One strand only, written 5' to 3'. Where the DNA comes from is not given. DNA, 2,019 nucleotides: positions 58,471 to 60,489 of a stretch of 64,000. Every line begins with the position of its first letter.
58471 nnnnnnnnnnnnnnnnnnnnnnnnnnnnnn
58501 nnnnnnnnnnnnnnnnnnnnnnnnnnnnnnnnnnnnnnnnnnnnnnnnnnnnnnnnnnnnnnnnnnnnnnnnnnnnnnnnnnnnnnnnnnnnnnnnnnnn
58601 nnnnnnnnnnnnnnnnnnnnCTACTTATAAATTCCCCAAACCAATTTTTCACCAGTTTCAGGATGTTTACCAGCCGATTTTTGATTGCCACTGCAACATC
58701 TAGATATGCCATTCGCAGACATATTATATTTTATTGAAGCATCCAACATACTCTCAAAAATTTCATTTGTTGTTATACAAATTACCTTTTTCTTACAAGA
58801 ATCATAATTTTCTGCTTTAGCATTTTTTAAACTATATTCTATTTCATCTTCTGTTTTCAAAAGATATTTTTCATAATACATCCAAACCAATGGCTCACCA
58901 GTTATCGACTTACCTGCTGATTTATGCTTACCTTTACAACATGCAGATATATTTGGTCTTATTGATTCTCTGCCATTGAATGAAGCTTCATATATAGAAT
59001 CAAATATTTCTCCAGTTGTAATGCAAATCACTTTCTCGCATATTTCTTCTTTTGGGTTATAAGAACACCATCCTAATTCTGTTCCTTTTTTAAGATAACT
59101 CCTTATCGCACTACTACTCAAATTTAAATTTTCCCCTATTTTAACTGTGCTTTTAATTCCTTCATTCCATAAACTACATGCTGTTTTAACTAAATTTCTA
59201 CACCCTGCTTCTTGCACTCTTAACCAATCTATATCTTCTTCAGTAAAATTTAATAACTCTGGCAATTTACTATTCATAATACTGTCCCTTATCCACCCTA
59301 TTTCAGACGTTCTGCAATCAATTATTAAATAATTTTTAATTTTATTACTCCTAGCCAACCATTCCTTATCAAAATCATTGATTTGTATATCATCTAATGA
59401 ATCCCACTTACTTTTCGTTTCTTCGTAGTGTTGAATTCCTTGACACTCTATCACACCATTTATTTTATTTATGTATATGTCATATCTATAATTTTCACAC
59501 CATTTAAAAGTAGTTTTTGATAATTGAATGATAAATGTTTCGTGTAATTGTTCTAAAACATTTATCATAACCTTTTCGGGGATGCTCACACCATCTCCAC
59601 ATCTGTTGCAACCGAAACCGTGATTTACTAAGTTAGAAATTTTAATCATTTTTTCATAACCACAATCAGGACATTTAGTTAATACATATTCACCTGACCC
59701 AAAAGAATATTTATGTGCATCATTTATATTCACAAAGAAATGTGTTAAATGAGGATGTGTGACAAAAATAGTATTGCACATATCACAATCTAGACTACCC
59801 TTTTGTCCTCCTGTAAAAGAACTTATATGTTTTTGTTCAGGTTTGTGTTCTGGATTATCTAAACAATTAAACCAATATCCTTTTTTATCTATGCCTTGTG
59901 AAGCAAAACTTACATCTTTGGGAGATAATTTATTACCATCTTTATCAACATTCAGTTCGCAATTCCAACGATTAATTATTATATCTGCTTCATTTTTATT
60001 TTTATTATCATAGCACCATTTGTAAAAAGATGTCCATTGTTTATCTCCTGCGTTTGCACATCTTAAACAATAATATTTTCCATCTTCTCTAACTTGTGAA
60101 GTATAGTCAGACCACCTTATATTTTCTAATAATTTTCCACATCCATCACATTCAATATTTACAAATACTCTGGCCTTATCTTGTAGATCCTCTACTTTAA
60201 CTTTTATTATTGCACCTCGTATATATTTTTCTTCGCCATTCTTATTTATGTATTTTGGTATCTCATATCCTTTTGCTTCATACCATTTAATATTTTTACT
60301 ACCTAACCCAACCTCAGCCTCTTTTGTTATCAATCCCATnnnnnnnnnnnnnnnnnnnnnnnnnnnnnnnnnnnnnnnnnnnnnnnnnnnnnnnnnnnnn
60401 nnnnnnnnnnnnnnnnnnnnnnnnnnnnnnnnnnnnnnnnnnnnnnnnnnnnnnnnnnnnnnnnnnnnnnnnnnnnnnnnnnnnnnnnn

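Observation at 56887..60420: Insulated convergent gene pair: DGQHR-like ParB/Srx-fold protein facing a Vsr/DUF559-like zinc-ribbon nuclease; candidate defence or selfish island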

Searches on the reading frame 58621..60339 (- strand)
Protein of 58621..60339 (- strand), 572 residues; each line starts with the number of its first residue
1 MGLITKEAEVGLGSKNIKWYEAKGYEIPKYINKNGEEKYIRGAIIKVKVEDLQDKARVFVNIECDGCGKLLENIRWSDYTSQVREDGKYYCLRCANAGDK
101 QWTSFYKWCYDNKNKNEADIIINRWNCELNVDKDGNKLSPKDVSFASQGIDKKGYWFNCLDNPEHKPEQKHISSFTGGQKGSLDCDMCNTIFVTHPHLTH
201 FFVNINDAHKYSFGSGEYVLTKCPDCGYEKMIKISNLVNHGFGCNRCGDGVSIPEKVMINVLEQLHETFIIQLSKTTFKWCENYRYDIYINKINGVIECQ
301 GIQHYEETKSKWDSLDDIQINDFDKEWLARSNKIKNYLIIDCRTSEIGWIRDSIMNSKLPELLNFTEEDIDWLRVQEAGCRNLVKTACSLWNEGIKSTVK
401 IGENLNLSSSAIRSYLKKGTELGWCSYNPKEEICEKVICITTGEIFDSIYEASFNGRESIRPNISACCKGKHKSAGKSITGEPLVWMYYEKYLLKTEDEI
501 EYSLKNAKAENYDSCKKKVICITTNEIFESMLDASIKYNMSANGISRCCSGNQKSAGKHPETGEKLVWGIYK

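Call 3: search_protein_families(library=pfam, proteins=[window:58621-60339:-], max_evalue=0.1)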
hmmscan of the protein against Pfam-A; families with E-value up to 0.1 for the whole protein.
window:58621-60339:- (572 aa): 3 families
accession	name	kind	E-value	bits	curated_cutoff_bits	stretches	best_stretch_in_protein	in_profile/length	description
PF14311.12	DUF4379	-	0.00046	20.8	24.5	1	207-248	14-54/56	Probable Treble clef zinc finger domain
PF25206.1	DUF7836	-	0.02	15.1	26.7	0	218-249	5-38/59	Domain of unknown function (DUF7836)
PF12760.12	Zn_ribbon_IS1595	-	0.022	15.2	25.4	0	221-249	19-45/46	Transposase zinc-ribbon domain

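Call 4: search_protein_families(library=padloc, proteins=[window:58621-60339:-], max_evalue=0.1)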
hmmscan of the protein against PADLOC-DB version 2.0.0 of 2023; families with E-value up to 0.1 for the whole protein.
window:58621-60339:- (572 aa): 1 family
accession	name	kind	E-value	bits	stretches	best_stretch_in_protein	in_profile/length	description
PDLC01438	Csa3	-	0.018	13.1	1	331-517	98-251/305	"CAS-I,CAS-II,CAS-III,CAS-IV,CAS-V,CAS-VI; associated_signaling"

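Call 5: search_protein_families(library=phrogs, proteins=[window:58621-60339:-], max_evalue=0.01)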
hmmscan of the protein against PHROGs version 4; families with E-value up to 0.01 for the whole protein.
window:58621-60339:- (572 aa): 5 families
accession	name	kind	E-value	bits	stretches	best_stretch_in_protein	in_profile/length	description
phrog_4538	-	unknown function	3.8e-68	231.4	2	151-489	129-447/447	-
phrog_9084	-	DNA, RNA and nucleotide metabolism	5.5e-21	76.5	1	197-359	6-169/187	homing endonuclease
phrog_559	-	DNA, RNA and nucleotide metabolism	1.1e-16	61.8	1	48-360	137-416/607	HNH endonuclease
phrog_7140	-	DNA, RNA and nucleotide metabolism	2.4e-05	24.3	1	282-343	152-214/423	intron encoded nuclease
phrog_12131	-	DNA, RNA and nucleotide metabolism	0.00081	19.6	1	3-95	2-82/313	homing endonuclease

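Call 9: search_dna_similar(query=window:58621-60339:-, collection=phages, mode=protein, max_rows=25)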
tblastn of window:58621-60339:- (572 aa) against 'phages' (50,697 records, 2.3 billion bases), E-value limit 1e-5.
Records with a match: 174; places in all: 282; records where one place covers at least 80% of the query: 0.
Best place of each record, by identity: <60% 174.
By first word of the organism name: Staphylococcus 166; Yersinia 4; Mammaliicoccus 2; Clostridium 1; Silviavirus 1.
By host as written in the record: Staphylococcus aureus 37; - 17; Staphylococcus sp. 14; Staphylococcus epidermidis 11; Staphylococcus carnosus TM300 10; Staphylococcus xylosus M1997-2/10 8; Staphylococcus aureus ATCC 25923 6; Mammaliicoccus vitulinus C5817 5; and 45 more.
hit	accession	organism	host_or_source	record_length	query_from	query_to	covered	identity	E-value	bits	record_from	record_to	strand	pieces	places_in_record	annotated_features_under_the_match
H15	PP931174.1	Mammaliicoccus phage MSShimriz1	Mammaliicoccus sciuri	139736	148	568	72%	33.7%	8e-30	188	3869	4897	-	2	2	homing endonuclease | hypothetical protein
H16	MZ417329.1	Staphylococcus phage PG-2021_31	Mammaliicoccus vitulinus C5817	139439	152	568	73%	32.7%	4e-28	182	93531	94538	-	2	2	record has no annotation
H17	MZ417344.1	Staphylococcus phage PG-2021_76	Mammaliicoccus vitulinus C5817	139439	152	568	73%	32.7%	4e-28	182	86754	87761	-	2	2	record has no annotation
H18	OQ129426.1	Staphylococcus phage vB_SauM_JDF86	Staphylococcus aureus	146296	179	568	66%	35.2%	1e-25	175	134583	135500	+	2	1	hypothetical protein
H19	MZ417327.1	Staphylococcus phage PG-2021_29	Staphylococcus epidermidis S414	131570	201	568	60%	36.3%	6e-23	166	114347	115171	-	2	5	record has no annotation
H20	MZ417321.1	Staphylococcus phage PG-2021_18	Staphylococcus xylosus M1997-2/10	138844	201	568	60%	36.3%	6e-23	166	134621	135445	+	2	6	record has no annotation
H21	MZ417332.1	Staphylococcus phage PG-2021_38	Staphylococcus epidermidis I0515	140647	201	568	60%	36.3%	6e-23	166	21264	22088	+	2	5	record has no annotation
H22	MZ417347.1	Staphylococcus phage PG-2021_87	Staphylococcus xylosus M1997-2/10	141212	201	568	60%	36.3%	6e-23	166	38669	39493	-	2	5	record has no annotation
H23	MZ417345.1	Staphylococcus phage PG-2021_84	Staphylococcus xylosus M1997-2/10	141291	201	568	60%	36.3%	6e-23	166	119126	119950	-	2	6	record has no annotation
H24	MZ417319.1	Staphylococcus phage PG-2021_16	Staphylococcus xylosus I2595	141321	201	568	60%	36.3%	6e-23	166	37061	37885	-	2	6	record has no annotation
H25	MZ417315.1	Staphylococcus phage PG-2021_10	Staphylococcus xylosus M1997-2/10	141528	201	568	60%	36.3%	6e-23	166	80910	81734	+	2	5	record has no annotation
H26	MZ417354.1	Staphylococcus phage PG-2021_9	Staphylococcus xylosus M1997-2/10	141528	201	568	60%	36.3%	6e-23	166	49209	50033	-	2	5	record has no annotation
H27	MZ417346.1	Staphylococcus phage PG-2021_86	Staphylococcus xylosus M1997-2/10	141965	201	568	60%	36.3%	6e-23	166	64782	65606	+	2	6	record has no annotation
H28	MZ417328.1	Staphylococcus phage PG-2021_2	Mammaliicoccus vitulinus C5817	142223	201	568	60%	36.3%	6e-23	166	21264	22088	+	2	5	record has no annotation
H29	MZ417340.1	Staphylococcus phage PG-2021_64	Staphylococcus succinus C6852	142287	201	568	60%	36.3%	6e-23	166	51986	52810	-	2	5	record has no annotation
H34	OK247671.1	Clostridium phage vB_CpeS_BG3P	Clostridium perfringens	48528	189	433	43%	41.8%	7e-47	182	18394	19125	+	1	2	hypothetical protein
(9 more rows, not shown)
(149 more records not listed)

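Call 17: find_homologous_proteins(query=window:58621-60339:-)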
Query window:58621-60339:- (572 aa): 403 proteins with E <= 0.001 among 5237 candidates; the best 120 are listed.
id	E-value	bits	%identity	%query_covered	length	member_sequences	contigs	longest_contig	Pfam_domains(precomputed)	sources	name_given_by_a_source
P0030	0.0e+0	1347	100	100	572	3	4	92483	-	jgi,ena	-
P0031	0.0e+0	1053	78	99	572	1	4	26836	PF14311.13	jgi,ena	-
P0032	8.5e-287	971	72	100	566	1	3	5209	PF14311.13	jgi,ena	-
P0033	8.9e-255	865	75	86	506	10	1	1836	PF14311.13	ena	-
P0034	6.7e-242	822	63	100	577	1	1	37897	-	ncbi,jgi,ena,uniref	ncbi:MAG TPA: hypothetical protein VIM70_04250 [Clostridium sp.]|uniref:hypothetical protein n=1 Tax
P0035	4.8e-231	787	68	86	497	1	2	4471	-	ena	-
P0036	8.9e-226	769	52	100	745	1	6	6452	PF07453.20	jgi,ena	-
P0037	9.0e-206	703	50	100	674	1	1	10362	PF14311.13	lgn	-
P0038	1.0e-205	703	63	86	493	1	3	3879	PF14311.13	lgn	-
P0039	3.2e-203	695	50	99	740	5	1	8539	-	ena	-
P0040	1.5e-200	686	60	87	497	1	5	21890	PF14311.13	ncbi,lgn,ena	-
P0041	4.7e-197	674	48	100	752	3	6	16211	-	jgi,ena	-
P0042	2.2e-196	672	50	100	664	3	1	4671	PF14311.13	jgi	-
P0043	4.1e-195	668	52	100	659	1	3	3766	PF14311.13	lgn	-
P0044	1.7e-193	663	54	99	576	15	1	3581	-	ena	-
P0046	2.4e-190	652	53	100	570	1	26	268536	-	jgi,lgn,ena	-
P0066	3.3e-170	586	50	99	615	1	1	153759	-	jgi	-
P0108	3.5e-155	536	46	99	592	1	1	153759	PF14311.13,PF05265.21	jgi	-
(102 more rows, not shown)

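Call 31: search_solved_structures(query=window:58621-60339:-, max_evalue=1, show_alignments=2)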
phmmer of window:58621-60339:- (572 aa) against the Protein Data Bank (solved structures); distinct sequences matched with E-value up to 1: 4.
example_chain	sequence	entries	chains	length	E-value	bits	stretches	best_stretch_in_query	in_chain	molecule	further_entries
5hlh_A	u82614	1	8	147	0.15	13.7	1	388-456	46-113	MarR family transcriptional regulator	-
4hbl_A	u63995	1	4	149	0.15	13.7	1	388-456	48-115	Transcriptional regulator, MarR family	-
5hlg_A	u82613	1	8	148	0.15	13.7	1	388-456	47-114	MarR family transcriptional regulator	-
5hli_A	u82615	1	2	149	0.15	13.6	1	388-456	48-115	MarR family transcriptional regulator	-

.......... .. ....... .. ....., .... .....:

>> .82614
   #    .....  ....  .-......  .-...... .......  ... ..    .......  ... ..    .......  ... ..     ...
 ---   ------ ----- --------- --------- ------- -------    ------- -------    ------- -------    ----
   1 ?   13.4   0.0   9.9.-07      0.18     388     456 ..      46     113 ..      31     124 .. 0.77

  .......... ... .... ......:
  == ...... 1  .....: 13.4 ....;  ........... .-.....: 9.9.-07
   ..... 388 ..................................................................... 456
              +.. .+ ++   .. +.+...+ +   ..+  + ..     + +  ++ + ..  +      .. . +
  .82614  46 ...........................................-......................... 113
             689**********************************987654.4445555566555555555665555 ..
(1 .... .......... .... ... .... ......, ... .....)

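Call 48: search_protein_families(library=ncbifam, proteins=[window:58621-60339:-], max_evalue=0.1)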
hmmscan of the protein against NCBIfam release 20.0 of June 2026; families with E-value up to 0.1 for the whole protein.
window:58621-60339:- (572 aa): 2 families
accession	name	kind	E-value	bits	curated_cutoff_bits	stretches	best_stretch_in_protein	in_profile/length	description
NF009053.0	PRK12387.1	subfamily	0.015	15.1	204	0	184-233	116-165/180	formate hydrogenlyase complex iron-sulfur subunit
NF007590.0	PRK10227.1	equivalog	0.054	13.6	244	0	10-70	10-66/135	Cu(I)-responsive transcriptional regulator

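Call 53: predict_structure(alignment_id=A2)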
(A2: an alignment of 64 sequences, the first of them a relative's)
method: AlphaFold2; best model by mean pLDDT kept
length: 572 residues; sequences in the alignment: 64
mean_pLDDT: 89.7   pTM: 0.56
mean pLDDT of the five models: 89.7, 89.0, 88.5, 88.4, 88.4
residues with pLDDT >= 90: 343; 70-90: 210; 50-70: 19; < 50: 0
segments of 3 or more residues with pLDDT < 50: none
pLDDT, mean of each block of 10 residues (from residue 1): 86 91 93 90 91 91 88 91 87 77 89 94 96 93 89 92 90 82 84 92 93 87 92 93 89 93 96 93 95 96 91 94 96 97 91 97 97 87 86 88 89 90 84 77 88 80 86 85 88 91 82 74 95 89 90 92 94 88
secondary structure, 60 per line:
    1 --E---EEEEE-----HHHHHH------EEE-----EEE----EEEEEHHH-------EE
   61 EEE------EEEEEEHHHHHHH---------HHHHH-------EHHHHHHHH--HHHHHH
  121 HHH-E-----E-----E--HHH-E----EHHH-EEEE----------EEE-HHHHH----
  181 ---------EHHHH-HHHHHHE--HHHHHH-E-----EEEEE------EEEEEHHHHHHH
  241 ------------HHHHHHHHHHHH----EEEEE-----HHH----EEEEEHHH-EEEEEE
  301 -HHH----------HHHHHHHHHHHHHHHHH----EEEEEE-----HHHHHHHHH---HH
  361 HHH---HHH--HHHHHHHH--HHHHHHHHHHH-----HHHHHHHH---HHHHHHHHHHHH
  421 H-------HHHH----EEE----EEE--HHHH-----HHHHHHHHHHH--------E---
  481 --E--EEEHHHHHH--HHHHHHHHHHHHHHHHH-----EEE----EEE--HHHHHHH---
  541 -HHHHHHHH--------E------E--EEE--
elements in order: E7-11 H17-22 E29-31 E37-39 E44-48 E59-63 E70-75 H76-82 H92-96 H105-112 H115-123 E154-157 E168-170 H172-176 H191-194 H196-201 H205-210 E218-222 E229-233 H234-240 H253-264 E269-273 E286-290 E295-300 H315-331 E336-341 H347-355 H359-363 H372-379 H382-392 H398-405 H409-421 H429-432 E437-439 E444-446 H449-452 H458-468 E486-488 H489-494 H497-513 E519-521 E526-528 H531-537 H542-549 E568-570

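Call 68: find_encoding_contigs(protein=P0046, flank=5000, max_places=4)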
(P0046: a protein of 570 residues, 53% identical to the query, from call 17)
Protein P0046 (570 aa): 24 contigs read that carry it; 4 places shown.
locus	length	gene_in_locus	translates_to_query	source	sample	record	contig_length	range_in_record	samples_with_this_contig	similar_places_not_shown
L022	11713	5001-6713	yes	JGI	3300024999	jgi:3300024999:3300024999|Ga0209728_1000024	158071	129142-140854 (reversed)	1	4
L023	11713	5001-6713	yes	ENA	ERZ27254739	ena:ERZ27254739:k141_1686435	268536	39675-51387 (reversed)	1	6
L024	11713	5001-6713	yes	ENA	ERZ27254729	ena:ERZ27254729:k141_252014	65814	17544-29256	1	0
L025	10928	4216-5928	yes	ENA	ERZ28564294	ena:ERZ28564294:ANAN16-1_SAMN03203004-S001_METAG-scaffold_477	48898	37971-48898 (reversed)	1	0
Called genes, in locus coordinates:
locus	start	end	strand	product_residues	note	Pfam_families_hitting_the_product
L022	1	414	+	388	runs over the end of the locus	-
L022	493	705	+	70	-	-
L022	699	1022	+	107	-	-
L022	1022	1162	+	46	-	-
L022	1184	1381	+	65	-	-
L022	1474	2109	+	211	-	-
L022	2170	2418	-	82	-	-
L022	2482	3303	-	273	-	-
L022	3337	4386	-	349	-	PF01381:HTH_3 (faint), PF12844:HTH_19 (weak), PF13443:HTH_26 (faint)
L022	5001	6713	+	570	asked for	-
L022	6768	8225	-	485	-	PF14072:DndB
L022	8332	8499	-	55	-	-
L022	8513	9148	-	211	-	PF13814:Replic_Relax (weak)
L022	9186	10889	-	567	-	-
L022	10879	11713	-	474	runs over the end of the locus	PF19044:P-loop_TraG (faint), PF01935:DUF87, PF12846:AAA_10 (faint), PF13173:AAA_14 (weak)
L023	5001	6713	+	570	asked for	-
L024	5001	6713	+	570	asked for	-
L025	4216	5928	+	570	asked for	-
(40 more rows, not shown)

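Call 69: find_encoding_contigs(protein=P0066, flank=5000, max_places=2)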
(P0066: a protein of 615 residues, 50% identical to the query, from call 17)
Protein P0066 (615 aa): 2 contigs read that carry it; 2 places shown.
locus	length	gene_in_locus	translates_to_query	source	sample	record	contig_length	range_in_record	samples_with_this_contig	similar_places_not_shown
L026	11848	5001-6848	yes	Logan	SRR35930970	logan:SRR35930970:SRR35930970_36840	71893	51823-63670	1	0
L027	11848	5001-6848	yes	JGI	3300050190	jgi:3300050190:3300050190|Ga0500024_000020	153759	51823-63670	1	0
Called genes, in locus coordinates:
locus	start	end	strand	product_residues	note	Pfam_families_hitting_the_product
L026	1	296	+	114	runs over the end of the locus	-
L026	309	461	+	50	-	-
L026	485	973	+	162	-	-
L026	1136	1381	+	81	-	-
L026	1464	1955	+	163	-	-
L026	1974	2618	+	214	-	-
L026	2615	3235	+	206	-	-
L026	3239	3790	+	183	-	PF21448:DNMK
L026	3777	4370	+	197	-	PF06941:NT5C (weak)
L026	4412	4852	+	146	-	-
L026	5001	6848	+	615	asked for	-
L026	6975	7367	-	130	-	PF04492:Phage_rep_O (weak)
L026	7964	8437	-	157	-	-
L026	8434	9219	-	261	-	PF00142:Fer4_NifH (weak), PF01656:CbiA, PF02374:ArsA_ATPase, PF06564:CBP_BcsQ, PF09140:MipZ (weak), PF10609:ParA, PF13614:AAA_31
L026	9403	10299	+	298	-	PF17989:ALP_N (weak), PF21522:MreB-like_C (faint)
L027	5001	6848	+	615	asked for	-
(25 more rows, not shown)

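Call 70: find_encoding_contigs(protein=P0108, flank=5000, max_places=2)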
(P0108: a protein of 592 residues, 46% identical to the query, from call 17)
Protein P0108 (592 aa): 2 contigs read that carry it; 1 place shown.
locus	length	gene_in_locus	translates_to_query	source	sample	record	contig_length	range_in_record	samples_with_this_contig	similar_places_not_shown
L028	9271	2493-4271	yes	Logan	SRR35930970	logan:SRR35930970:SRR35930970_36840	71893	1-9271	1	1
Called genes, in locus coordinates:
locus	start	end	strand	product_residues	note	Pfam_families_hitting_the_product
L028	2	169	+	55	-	?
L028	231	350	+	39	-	-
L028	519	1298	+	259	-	PF02452:PemK_toxin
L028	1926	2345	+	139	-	-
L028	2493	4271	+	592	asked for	PF14311:DUF4379 (faint), PF05265:DUF723 (faint)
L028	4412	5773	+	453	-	-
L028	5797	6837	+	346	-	PF22822:MrpR_N_CB, PF22823:MrpR_C_cat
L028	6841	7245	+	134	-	-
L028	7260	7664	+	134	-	-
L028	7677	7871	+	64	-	-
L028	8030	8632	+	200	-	PF06725:3D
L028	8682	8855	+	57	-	-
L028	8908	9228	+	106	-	-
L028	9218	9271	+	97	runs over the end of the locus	-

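Call 84: search_solved_structures(query=A2, max_evalue=10, show_alignments=4)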
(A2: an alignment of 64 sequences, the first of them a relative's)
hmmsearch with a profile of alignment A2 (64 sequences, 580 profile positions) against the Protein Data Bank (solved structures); distinct sequences matched with E-value up to 10: 2.
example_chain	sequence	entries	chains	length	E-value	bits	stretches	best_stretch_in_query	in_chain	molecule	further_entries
5l9w_C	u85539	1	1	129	0.33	12.7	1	70-109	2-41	Acetophenone carboxylase beta subunit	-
4qiw_P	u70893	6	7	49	2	10.1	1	219-253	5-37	DNA-directed RNA polymerase subunit P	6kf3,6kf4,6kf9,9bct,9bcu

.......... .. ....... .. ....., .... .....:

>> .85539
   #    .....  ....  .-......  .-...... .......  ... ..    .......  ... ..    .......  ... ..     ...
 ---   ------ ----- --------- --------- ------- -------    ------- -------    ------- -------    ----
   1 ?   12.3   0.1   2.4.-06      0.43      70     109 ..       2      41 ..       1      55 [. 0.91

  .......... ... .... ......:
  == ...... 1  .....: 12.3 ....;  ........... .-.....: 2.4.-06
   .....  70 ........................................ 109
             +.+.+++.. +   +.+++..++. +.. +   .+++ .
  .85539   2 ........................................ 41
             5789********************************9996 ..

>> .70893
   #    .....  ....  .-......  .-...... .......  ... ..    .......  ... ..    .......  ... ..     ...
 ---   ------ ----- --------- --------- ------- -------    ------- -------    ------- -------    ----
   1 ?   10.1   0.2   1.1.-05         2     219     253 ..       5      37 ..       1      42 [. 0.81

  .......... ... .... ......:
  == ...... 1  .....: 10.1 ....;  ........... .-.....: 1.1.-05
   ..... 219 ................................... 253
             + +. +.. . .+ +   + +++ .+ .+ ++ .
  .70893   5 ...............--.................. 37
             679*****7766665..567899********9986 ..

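Call 90: search_protein_families(library=pfam, proteins=[L028:4412-5773:+, L022:6768-8225:-], max_evalue=0.05)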
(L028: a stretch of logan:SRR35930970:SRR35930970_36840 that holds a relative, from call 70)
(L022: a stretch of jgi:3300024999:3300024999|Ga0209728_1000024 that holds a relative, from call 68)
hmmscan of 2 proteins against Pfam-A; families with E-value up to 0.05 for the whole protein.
L028:4412-5773:+ (453 aa): 0 families

L022:6768-8225:- (485 aa): 1 family
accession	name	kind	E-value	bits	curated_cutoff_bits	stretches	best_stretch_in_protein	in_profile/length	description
PF14072.11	DndB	-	3.8e-17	62.8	29.1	1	243-478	97-331/338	DNA-sulfur modification-associated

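Call 92: get_annotated_region(hit=H34, flank=4000)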
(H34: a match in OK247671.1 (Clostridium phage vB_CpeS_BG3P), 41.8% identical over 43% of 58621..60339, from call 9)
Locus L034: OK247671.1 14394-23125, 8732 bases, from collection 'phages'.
description: Clostridium phage vB_CpeS_BG3P, complete genome.
organism: Clostridium phage vB_CpeS_BG3P (NCBI taxid 2878264)
taxonomy: Viruses; Duplodnaviria; Heunggongvirae; Uroviricota; Caudoviricetes
host: Clostridium perfringens; source: chicken manure; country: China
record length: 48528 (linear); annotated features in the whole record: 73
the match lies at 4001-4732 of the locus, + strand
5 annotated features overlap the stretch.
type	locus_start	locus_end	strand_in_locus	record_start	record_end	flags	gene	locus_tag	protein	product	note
CDS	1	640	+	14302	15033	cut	-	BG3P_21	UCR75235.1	hypothetical protein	-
CDS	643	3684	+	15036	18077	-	-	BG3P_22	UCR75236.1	hypothetical protein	gp15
CDS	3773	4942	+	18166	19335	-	-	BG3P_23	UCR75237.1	hypothetical protein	hypothetical protein qdsa001_81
CDS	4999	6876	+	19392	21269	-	-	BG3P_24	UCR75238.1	hypothetical protein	gp16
CDS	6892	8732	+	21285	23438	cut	-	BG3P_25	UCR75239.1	neck passage structure protein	-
